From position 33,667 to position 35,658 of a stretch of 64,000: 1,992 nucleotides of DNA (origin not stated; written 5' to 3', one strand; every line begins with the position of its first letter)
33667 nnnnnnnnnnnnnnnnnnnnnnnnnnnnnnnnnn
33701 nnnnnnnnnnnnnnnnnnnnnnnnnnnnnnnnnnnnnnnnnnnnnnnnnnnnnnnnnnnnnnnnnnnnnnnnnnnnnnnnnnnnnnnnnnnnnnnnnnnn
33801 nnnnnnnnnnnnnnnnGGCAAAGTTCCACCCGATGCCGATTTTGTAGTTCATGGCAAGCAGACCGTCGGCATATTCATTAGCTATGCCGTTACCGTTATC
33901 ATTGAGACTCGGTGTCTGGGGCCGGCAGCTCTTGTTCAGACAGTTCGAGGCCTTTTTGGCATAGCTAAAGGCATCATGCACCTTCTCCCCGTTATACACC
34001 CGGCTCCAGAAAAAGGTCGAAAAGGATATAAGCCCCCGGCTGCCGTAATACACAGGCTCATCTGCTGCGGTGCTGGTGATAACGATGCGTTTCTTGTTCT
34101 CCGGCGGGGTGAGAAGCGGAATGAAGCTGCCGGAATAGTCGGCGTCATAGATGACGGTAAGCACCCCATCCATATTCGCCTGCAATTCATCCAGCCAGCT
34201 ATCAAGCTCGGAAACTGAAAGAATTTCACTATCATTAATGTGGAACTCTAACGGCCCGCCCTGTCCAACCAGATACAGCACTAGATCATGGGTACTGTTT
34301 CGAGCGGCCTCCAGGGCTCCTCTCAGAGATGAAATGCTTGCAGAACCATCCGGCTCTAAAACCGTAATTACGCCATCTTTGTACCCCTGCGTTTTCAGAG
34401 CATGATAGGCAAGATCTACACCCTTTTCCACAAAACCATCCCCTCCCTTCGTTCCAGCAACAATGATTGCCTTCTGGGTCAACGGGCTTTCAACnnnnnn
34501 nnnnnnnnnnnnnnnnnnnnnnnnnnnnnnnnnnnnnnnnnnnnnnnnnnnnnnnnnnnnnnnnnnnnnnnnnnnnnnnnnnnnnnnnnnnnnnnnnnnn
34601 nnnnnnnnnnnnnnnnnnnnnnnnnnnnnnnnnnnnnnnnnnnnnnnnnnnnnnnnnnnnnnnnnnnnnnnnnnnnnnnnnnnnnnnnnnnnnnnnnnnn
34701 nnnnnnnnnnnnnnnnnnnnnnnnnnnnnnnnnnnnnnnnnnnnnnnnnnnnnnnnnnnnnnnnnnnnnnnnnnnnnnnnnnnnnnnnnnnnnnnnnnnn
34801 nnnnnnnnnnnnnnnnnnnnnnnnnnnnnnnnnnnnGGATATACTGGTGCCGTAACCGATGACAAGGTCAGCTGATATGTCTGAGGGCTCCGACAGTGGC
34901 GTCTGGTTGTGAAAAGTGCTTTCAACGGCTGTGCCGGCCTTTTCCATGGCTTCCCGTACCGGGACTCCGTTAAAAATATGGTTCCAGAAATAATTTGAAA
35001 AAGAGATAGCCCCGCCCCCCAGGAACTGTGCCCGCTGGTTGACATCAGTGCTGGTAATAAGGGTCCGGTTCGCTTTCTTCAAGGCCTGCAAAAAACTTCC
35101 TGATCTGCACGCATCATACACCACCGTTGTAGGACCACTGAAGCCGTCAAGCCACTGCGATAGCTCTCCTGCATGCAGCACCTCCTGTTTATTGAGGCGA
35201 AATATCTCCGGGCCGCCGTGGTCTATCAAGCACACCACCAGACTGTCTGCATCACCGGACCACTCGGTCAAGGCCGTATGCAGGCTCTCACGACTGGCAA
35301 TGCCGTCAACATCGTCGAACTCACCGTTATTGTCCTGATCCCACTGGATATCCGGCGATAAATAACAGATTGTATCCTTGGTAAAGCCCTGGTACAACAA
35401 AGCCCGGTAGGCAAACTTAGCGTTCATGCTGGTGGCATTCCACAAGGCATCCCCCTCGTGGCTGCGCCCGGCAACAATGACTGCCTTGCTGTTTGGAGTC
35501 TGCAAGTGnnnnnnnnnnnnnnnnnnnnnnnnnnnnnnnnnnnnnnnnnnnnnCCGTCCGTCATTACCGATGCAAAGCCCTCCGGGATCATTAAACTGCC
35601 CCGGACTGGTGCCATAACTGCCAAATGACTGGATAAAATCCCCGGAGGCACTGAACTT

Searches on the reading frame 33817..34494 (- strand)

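Call 10: search_protein_families(library=pfam, proteins=[window:33817-34494:-], max_evalue=10)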
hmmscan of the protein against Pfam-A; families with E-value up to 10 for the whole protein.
window:33817-34494:- (226 aa): 1 family
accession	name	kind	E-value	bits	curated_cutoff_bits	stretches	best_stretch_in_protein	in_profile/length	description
PF01650.23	Peptidase_C13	-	7.9e-06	26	22.8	2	68-149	107-188/258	Peptidase C13 family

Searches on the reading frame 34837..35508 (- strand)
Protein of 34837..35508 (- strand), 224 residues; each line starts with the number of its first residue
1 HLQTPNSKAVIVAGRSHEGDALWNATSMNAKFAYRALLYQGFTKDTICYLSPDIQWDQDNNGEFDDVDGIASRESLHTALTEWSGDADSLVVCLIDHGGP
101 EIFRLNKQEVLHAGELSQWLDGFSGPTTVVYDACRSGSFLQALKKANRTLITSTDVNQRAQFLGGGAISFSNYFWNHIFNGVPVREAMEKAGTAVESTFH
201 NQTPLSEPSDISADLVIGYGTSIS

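Call 10: search_protein_families(library=pfam, proteins=[window:34837-35508:-], max_evalue=10)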
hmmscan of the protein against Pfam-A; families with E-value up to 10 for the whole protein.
window:34837-35508:- (224 aa): 1 family
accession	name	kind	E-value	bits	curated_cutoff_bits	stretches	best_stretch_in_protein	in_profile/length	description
PF01650.23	Peptidase_C13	-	1.7e-08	34.8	22.8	1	84-159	105-185/258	Peptidase C13 family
